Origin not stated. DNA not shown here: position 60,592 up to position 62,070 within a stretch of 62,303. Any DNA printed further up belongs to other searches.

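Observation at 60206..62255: attR-proximal WXG100 cassette whose large protein ends at a single in-frame TGA, followed by two paralogous small genes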

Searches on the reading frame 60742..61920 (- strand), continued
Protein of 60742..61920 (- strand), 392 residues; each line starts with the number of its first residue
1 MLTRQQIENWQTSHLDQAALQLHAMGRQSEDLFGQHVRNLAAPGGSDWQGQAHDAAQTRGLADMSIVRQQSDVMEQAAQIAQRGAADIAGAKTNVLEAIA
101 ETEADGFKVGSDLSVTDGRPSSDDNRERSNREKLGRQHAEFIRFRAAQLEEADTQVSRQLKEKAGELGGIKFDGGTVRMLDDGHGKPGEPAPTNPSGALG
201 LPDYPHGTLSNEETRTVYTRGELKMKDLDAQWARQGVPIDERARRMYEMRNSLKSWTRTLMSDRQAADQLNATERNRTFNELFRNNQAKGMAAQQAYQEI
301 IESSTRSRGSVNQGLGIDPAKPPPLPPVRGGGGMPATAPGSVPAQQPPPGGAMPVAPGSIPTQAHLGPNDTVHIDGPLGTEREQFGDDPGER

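Call 77: find_encoding_contigs(protein=P0027, flank=2500, max_places=2)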
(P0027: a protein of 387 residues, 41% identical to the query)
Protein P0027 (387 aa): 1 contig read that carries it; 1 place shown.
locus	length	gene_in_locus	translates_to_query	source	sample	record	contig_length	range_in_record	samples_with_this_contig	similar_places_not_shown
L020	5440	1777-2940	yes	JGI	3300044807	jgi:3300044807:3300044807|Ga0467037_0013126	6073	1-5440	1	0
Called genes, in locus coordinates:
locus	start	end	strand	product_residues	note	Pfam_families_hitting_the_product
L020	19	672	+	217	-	PF00324:AA_permease, PF13520:AA_permease_2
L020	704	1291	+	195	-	PF14437:MafB19-deam (weak), PF00383:dCMP_cyt_deam_1, PF14439:Bd3614-deam (weak)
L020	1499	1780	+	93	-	-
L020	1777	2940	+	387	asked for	-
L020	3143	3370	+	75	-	-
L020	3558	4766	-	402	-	PF06224:AlkZ-like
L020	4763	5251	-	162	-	PF00186:DHFR_1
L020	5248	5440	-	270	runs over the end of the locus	PF00303:Thymidylat_synt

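Call 78: find_encoding_contigs(protein=P0025, flank=2500, max_places=2)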
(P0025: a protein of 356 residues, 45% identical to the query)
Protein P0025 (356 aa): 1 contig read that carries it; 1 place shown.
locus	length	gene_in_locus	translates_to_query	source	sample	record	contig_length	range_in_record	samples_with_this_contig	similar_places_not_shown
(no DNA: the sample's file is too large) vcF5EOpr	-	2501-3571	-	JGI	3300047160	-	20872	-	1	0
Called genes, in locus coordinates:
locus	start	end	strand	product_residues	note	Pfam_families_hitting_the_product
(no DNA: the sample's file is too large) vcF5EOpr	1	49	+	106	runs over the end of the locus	-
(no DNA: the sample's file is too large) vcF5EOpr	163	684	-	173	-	-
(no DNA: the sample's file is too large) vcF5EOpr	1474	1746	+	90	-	-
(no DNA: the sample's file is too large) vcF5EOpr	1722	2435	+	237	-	-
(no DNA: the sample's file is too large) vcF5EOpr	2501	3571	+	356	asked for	-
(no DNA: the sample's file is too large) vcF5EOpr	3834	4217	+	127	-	-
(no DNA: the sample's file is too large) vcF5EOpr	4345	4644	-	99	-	-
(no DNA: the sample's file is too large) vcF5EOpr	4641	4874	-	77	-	-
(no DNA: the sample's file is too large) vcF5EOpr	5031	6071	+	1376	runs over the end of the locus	PF01580:FtsK_SpoIIIE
